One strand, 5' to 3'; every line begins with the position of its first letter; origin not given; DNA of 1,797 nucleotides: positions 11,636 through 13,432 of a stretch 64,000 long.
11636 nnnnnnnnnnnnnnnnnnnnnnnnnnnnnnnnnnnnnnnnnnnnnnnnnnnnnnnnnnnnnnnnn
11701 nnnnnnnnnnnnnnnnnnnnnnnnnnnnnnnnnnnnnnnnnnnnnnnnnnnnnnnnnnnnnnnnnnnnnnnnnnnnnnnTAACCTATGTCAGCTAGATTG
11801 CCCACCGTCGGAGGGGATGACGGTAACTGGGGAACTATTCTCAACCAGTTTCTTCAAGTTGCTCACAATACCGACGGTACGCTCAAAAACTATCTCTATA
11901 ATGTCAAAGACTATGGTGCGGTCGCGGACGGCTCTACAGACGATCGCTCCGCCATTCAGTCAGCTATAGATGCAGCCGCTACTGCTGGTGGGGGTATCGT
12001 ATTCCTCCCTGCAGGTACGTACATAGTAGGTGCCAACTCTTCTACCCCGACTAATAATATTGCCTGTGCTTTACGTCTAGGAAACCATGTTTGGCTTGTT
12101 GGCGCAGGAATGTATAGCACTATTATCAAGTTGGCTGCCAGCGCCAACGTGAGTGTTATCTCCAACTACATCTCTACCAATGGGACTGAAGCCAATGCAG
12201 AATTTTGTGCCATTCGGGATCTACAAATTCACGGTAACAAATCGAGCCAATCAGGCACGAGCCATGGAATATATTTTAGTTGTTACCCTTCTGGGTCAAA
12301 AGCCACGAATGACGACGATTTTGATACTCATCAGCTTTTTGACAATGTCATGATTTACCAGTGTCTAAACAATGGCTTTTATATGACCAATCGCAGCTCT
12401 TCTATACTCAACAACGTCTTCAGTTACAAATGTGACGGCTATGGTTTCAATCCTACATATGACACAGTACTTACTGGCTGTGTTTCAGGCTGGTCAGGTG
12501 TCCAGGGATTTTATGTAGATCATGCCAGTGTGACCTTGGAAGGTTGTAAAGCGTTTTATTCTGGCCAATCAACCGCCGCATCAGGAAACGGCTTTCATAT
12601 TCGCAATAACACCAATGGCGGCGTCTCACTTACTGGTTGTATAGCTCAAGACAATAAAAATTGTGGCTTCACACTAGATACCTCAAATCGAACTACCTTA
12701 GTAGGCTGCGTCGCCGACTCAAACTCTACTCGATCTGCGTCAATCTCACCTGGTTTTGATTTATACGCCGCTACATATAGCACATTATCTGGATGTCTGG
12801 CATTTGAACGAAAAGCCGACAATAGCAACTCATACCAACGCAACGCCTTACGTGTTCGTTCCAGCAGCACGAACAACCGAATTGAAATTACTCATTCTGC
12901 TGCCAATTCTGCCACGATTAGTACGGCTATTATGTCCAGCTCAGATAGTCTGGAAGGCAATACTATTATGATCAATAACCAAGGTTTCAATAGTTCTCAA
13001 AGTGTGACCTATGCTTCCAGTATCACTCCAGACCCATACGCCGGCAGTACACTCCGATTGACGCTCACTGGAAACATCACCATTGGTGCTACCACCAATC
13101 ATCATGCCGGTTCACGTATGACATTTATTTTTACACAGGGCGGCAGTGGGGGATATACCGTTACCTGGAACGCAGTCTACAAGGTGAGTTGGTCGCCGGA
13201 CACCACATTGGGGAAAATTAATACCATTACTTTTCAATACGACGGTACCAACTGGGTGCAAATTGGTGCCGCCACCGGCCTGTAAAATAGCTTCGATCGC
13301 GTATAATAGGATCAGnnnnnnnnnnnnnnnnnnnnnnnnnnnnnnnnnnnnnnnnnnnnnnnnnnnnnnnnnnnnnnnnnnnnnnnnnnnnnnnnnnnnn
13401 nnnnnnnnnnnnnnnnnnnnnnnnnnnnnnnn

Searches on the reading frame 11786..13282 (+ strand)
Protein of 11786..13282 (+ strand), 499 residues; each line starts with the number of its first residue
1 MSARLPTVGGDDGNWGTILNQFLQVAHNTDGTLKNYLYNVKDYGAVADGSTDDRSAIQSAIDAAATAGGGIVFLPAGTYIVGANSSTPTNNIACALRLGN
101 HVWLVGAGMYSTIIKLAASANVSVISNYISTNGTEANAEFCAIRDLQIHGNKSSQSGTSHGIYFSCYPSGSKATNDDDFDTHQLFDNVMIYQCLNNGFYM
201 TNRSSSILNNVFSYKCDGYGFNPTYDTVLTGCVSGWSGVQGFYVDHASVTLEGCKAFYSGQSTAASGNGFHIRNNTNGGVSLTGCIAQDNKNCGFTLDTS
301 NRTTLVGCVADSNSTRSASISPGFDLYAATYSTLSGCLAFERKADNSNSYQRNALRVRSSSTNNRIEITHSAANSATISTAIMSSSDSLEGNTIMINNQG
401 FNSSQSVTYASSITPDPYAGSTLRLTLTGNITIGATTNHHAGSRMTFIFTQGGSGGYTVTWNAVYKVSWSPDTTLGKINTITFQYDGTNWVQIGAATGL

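Call 6: search_protein_families(library=pfam, proteins=[window:11786-13282:+], max_evalue=0.1)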
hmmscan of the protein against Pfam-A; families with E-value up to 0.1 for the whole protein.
window:11786-13282:+ (499 aa): 2 families
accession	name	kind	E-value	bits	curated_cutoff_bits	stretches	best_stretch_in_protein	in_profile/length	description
PF12708.12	Pect-lyase_RHGA_epim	-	1.4e-18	67.9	27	1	39-244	3-192/213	Rhamnogalacturonase A/epimerase, pectate lyase-like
PF13229.12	Beta_helix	-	8.1e-08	32.5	25.9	2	184-321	12-139/158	Right handed beta helix region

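Call 7: search_protein_families(library=ncbifam, proteins=[window:11786-13282:+], max_evalue=0.1)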
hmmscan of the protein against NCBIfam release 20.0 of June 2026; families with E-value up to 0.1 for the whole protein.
window:11786-13282:+ (499 aa): 5 families
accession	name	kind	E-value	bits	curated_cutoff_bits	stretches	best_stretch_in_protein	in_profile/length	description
NF049898.1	RhamgalacuronBT4146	equivalog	7.8e-11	41.4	500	1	40-82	1-43/445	rhamnogalacturonidase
NF049899.1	RhamgalacuronBT4153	equivalog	2.1e-08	33.3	650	1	16-83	25-92/432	rhamnogalacturonidase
NF049892.1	AlphdgalacturondseBT4155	equivalog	2.1e-07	30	800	1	38-83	51-96/454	alpha-d-galacturonidase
NF058554.1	BT_3328_fam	equivalog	0.00021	19.6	1100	1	37-127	348-445/840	BT3328 family hyaluronic acid endo-lyase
TIGR03804.1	para_beta_helix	repeat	0.0064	16.1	19.45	1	277-314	8-43/44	parallel beta-helix repeat protein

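Call 10: find_homologous_proteins(query=window:11786-13282:+, max_evalue=0.001)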
Query window:11786-13282:+ (499 aa): 286 proteins with E <= 0.001 among 8000 candidates; the best 120 are listed.
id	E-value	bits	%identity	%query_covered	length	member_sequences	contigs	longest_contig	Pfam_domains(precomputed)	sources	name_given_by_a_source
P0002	0.0e+0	1031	92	100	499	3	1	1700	PF13229.13,PF12708.13,PF26209.2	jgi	jgi:hypothetical protein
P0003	3.7e-172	591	59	93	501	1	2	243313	PF13229.13,PF12708.13,PF26209.2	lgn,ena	-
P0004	8.2e-172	590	59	92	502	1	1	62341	PF13229.13,PF12708.13,PF26209.2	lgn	-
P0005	3.9e-157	542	56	92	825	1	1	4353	PF12708.13,PF26209.2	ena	-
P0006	4.9e-145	502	52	100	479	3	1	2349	PF26209.2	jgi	-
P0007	3.5e-139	483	51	99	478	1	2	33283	PF26209.2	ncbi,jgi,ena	-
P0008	1.1e-134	468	51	93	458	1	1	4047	PF13229.13,PF12708.13,PF26209.2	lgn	-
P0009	3.7e-132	460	51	92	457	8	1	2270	PF13229.13,PF12708.13,PF26209.2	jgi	-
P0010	6.1e-131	456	49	100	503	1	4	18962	PF13229.13,PF12708.13,PF26209.2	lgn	-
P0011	3.1e-127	443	47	100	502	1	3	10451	PF13229.13,PF12708.13,PF26209.2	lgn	-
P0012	8.6e-126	439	49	92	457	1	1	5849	PF12708.13,PF26209.2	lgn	-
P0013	1.4e-125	438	50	92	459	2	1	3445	PF13229.13,PF26209.2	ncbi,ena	-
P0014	2.4e-125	437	49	93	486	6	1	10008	PF13229.13,PF12708.13,PF26209.2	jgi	jgi:parallel beta-helix repeat protein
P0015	2.0e-122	427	50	92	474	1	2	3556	PF12708.13,PF26209.2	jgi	jgi:hypothetical protein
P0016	8.2e-122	425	48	91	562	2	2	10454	PF12708.13,PF26209.2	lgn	-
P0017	6.7e-114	399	46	93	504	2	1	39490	PF12708.13,PF26209.2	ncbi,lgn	-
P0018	1.5e-109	385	46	91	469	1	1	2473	PF13229.13,PF12708.13,PF26209.2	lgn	-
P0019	4.8e-109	383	44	92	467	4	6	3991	PF13229.13,PF26209.2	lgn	-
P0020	6.2e-108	380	47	94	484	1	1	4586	PF12708.13,PF26209.2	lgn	-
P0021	2.0e-105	371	46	94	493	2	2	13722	PF26209.2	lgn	-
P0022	6.4e-105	370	46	93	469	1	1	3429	PF13229.13,PF26209.2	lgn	-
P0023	3.3e-104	367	44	94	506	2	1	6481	PF13229.13,PF12708.13,PF26209.2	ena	-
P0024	5.7e-99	350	42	96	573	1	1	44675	PF12708.13,PF26209.2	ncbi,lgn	-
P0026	2.2e-92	328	44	92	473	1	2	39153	PF13229.13,PF12708.13,PF26209.2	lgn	-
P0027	1.4e-91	326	43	90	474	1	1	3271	PF26209.2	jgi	jgi:hypothetical protein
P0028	2.5e-91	325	41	87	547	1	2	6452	PF13229.13,PF12708.13,PF26209.2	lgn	-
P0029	3.0e-90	321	40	87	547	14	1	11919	PF13229.13,PF26209.2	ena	-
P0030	5.9e-90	320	42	93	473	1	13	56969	PF13229.13,PF26209.2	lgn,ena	-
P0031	2.6e-89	318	41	91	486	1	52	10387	PF13229.13,PF26209.2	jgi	jgi:hypothetical protein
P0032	3.0e-89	318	42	91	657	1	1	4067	PF13229.13,PF12708.13,PF26209.2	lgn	-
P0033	3.1e-89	318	41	93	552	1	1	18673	PF13229.13,PF26209.2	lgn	-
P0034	3.2e-84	301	41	90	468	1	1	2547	PF26209.2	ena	-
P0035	4.2e-84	301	40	89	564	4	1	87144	PF26209.2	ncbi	-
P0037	1.2e-78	283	40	90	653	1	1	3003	PF12708.13,PF26209.2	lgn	-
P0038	1.7e-78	283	39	91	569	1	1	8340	PF26209.2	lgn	-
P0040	4.6e-74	268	43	73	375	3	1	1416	PF13229.13,PF26209.2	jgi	jgi:hypothetical protein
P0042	4.4e-63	232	37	86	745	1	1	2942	PF26209.2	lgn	-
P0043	1.7e-60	223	44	57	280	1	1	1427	PF13229.13,PF26209.2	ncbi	-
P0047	4.1e-56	209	36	68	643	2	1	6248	PF12708.13,PF26209.2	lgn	-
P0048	6.5e-54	202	32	93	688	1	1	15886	PF12708.13,PF26209.2,PF12789.13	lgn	-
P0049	4.2e-53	199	41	33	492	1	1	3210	PF12708.13,PF26209.2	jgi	jgi:hypothetical protein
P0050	3.4e-52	196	35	92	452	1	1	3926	PF13229.13,PF26209.2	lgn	-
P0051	2.1e-46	177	31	98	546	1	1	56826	PF26209.2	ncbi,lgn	-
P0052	2.0e-39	154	31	88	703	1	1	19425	PF26209.2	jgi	jgi:hypothetical protein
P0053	5.4e-38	149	32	90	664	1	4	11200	PF26209.2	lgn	-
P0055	1.7e-32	131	29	92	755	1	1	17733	PF12708.13,PF26209.2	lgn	-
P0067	3.5e-27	113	49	31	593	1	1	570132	PF13229.13,PF12708.13,PF05048.20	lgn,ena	-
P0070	2.2e-25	107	30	93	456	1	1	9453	PF13229.13,PF12708.13,PF26209.2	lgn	-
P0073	1.6e-23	101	27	97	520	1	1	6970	PF13229.13,PF12708.13,PF26209.2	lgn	-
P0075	2.6e-23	101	28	94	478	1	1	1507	PF13229.13,PF12708.13,PF26209.2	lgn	-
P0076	3.7e-23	100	27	76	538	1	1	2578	PF26209.2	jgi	jgi:hypothetical protein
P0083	6.5e-22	96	49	14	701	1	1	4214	PF13229.13,PF12708.13,PF26209.2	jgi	jgi:hypothetical protein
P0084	6.8e-22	96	52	19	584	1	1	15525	PF13229.13,PF12708.13,PF26209.2,PF05048.20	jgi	jgi:hypothetical protein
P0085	8.7e-22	96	50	19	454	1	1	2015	PF12708.13,PF26209.2,PF05048.20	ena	-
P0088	2.8e-20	91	47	16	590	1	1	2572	PF12708.13,PF26209.2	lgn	-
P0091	7.2e-20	89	32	75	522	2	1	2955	PF26209.2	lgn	-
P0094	4.8e-19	87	52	19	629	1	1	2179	PF13229.13,PF26209.2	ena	-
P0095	6.4e-19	86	28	58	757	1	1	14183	PF26209.2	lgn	-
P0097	8.9e-19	86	51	13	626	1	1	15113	PF12708.13,PF26209.2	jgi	jgi:hypothetical protein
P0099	1.7e-17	81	51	19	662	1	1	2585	PF13229.13,PF26209.2,PF05048.20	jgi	-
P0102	7.3e-17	79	45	19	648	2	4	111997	PF13229.13,PF12708.13,PF26209.2,PF05048.20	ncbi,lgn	-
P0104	1.2e-16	79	33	43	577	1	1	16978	PF13229.13,PF12708.13,PF26209.2,PF05048.20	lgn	-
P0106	8.0e-16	76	57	15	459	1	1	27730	PF12708.13,PF26209.2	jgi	jgi:hypothetical protein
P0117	5.9e-14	70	27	92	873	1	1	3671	PF13229.13,PF12708.13,PF26209.2,PF12218.15,PF05048.20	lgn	-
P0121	2.3e-13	68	47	18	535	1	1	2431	PF26209.2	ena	-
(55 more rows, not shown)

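Call 12: list_cluster_members(proteins=[P0001, window:11786-13282:+, window:10846-11649:+, window:10701-10877:+])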
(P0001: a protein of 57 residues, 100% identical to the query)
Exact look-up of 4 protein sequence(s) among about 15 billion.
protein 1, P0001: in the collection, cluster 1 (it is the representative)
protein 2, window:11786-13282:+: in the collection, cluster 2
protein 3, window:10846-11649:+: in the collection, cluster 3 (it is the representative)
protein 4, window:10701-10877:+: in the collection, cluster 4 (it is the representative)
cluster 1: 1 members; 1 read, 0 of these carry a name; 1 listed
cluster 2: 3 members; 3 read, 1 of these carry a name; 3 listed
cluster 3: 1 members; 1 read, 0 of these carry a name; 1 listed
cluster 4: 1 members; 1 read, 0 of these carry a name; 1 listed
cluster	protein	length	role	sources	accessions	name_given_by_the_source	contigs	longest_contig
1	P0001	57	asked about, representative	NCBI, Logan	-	-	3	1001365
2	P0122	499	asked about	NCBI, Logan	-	-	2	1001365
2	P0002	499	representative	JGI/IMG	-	hypothetical protein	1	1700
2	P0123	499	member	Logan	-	-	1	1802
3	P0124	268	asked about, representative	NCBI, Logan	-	-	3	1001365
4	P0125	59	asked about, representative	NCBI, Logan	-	-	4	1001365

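Call 33: search_solved_structures(query=window:11786-13282:+, max_evalue=0.01)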
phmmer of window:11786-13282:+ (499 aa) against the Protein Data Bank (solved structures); distinct sequences matched with E-value up to 0.01: 14.
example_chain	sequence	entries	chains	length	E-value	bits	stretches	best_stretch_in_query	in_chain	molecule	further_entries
2pyg_A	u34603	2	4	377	9.6e-22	80.5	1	38-246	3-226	Poly(beta-D-mannuronate) C5 epimerase 4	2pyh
5lw3_A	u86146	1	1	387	1.6e-20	76.5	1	38-171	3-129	Poly(beta-D-mannuronate) C5 epimerase 6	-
8xfq_A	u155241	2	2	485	3.7e-16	62.1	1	38-198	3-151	mannuronan 5-epimerase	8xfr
8ja4_A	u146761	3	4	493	4e-16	62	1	38-198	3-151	mannuronan 5-epimerase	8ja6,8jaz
3zpp_A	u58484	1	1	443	2.1e-09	39.8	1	38-81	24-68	CELL WALL SURFACE ANCHOR FAMILY PROTEIN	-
4mr0_A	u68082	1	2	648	3.5e-09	39.1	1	38-81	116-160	Plasmin and fibronectin-binding protein A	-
7chu_A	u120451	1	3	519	2.9e-08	36.1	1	23-153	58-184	Putative pectin lyase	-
5m5z_A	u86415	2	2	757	3.9e-08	35.6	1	25-82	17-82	Beta-1,3-glucanase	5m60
3eqn_A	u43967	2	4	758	2.3e-06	29.8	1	37-79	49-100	Glucan 1,3-beta-glucosidase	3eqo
5olp_A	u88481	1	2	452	2.4e-05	26.4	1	38-83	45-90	Pectate lyase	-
4urr_A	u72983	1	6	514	7.1e-05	24.9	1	38-83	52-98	BIFUNCTIONAL TAIL PROTEIN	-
2vbe_A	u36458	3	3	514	7.3e-05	24.8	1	38-83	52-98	TAILSPIKE-PROTEIN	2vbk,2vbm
7sg7_A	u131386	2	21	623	0.0001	24.3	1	38-83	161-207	Gene 14 protein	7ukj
2uve_A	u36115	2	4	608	0.00013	24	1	33-100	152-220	EXOPOLYGALACTURONASE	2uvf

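Call 34: search_protein_families(library=phrogs, proteins=[window:11786-13282:+, L009:3284-3787:+], max_evalue=0.01)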
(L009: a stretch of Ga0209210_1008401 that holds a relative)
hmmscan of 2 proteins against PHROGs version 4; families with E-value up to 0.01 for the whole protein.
window:11786-13282:+ (499 aa): 8 families
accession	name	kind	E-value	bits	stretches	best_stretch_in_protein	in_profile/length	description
phrog_2234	-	tail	4.9e-16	59.5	1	24-91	172-239/757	tail spike protein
phrog_15455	-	tail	5.7e-10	39.3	1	35-165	145-269/652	tail fiber protein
phrog_18522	-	tail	1.7e-09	37.6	1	32-83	168-217/612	tail protein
phrog_7458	-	tail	3.8e-09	36.4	1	30-91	115-176/732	tail spike protein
phrog_9707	-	tail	7.6e-08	32.4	1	37-89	182-234/667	tail protein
phrog_14442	-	tail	1e-07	31.9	1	28-83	183-240/733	tail protein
phrog_8280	-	tail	6.3e-05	23.7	1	27-421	139-514/632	tail spike protein with colonic acid degradation activity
phrog_3904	-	tail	0.0034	16.7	1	405-493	992-1080/1086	tail fiber protein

L009:3284-3787:+ (168 aa): 18 families
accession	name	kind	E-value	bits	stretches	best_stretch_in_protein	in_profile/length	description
phrog_4757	-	unknown function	4e-10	40.4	1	28-152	218-342/359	-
phrog_9017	-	tail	1.9e-09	39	1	54-164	45-154/159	tail fiber protein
phrog_910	-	tail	5.6e-09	36.7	1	32-75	49-92/497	tail collar fiber protein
phrog_4849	-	tail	1.7e-07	31.2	1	27-72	132-178/788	tail protein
phrog_17623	-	tail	3.2e-07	29.8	1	31-91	139-199/1114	tail collar fiber protein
phrog_30320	-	unknown function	1.8e-06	28.2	1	29-70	85-126/452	-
phrog_15547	-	unknown function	2.5e-06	28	1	31-107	137-213/373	-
phrog_24774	-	unknown function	2.8e-06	28.4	1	81-166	172-254/258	-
phrog_972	-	tail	5.7e-06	25.3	1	33-67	642-676/1246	tail fiber protein proximal subunit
phrog_4549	-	tail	1.4e-05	24.4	1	44-156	743-856/869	tail fiber protein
phrog_35342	-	tail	2.6e-05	24.1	1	30-130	314-414/469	tail fiber protein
phrog_19976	-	tail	4.5e-05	24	1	6-156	97-242/256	tail assembly protein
phrog_31840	-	unknown function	4.8e-05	22.1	1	41-158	1198-1309/1321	-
phrog_7760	-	tail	9.3e-05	23.4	1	77-164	126-218/223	tail fiber protein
phrog_8443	-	tail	0.00076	19.4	1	28-67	134-173/636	tail fiber protein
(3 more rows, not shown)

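Call 35: find_related_loci(query=window:11786-13282:+, collection=viral_contigs, flank=4000)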
Query window:11786-13282:+ (499 aa) in viral_contigs; peptide patterns used: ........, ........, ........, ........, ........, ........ (x = any residue, [..] = any of these).
10 stretches matched a pattern; 2 encode a relative of the query (tblastn E <= 1e-3); 2 distinct loci.
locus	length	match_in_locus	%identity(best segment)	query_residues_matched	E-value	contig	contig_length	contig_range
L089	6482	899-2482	27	23-493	2e-22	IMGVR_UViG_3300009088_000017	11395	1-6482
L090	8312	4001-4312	32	33-158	1e-7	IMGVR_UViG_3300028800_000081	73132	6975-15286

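Call 39: find_encoding_contigs(protein=P0010, flank=5000, max_places=2)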
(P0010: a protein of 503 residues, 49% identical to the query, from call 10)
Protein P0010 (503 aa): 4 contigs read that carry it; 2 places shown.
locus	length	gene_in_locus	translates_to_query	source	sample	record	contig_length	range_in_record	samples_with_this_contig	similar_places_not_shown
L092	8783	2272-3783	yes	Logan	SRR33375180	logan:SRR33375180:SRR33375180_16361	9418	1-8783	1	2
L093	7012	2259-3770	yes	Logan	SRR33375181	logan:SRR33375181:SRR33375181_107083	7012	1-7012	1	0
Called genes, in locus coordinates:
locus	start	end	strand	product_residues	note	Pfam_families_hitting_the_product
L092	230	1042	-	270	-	PF00041:fn3 (weak)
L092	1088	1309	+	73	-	PF02416:TatA_B_E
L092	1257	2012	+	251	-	PF00902:TatC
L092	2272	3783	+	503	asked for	PF12708:Pect-lyase_RHGA_epim, PF13229:Beta_helix (weak), PF26209:Phage_phiTE_241_C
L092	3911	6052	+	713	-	PF13399:LytR_C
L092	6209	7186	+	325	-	PF00119:ATP-synt_A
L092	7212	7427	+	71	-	PF00137:ATP-synt_C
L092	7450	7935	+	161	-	PF00430:ATP-synt_B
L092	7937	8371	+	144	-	PF00213:OSCP, PF02108:FliH (faint), PF00213:OSCP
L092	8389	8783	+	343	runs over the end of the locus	?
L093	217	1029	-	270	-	PF00041:fn3 (weak)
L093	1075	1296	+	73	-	PF02416:TatA_B_E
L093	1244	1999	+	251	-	PF00902:TatC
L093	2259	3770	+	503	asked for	PF12708:Pect-lyase_RHGA_epim, PF13229:Beta_helix (weak), PF26209:Phage_phiTE_241_C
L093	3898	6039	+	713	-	PF13399:LytR_C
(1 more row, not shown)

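Call 40: find_encoding_contigs(protein=P0067, flank=5000, max_places=2)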
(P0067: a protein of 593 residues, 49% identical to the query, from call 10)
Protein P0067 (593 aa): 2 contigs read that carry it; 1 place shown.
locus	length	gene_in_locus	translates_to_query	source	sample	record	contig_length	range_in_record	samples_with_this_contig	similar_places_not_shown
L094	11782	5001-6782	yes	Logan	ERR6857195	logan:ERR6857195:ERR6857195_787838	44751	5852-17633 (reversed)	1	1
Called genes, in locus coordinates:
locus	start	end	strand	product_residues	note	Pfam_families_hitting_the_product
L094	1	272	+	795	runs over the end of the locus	PF02190:LON_substr_bdg, PF13401:AAA_22 (faint), PF00004:AAA, PF07728:AAA_5 (weak), PF22667:Lon_lid, PF05362:Lon_C, PF13541:ChlI (weak)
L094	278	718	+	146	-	PF25084:LbH_EIF2B (weak), PF25087:GMPPB_C (faint), PF21711:DCTN5, PF00132:Hexapep, PF14602:Hexapep_2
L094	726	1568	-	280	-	-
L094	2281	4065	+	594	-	PF00270:DEAD, PF04851:ResIII (weak), PF00271:Helicase_C, PF16124:RecQ_Zn_bind, PF09382:RQC, PF00570:HRDC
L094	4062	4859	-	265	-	-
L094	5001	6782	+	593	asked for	PF12708:Pect-lyase_RHGA_epim, PF05048:NosD, PF13229:Beta_helix, PF05048:NosD, PF13229:Beta_helix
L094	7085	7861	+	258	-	PF02540:NAD_synthase, PF06508:QueC (weak)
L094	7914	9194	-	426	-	-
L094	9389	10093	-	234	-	-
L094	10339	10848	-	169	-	-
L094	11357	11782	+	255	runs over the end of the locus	PF00535:Glycos_transf_2, PF13641:Glyco_tranf_2_3 (weak)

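Call 68: find_encoding_contigs(protein=P0003, flank=4000, max_places=1)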
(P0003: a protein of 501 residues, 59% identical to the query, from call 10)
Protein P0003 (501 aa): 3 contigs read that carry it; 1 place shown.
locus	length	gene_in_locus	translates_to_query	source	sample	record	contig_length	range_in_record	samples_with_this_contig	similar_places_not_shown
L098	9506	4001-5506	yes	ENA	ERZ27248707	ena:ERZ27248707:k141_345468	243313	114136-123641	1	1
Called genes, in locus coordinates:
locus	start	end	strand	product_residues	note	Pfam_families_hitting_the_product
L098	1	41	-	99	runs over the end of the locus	-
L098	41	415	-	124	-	-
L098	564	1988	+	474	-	PF00004:AAA, PF20720:nSTAND3 (faint)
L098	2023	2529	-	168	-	-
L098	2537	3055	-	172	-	-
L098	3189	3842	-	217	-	-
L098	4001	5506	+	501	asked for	PF12708:Pect-lyase_RHGA_epim, PF13229:Beta_helix (weak), PF26209:Phage_phiTE_241_C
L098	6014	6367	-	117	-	-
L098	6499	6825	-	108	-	-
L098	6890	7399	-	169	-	-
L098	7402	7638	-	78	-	-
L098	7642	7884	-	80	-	-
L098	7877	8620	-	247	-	-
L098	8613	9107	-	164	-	-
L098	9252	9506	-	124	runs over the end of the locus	-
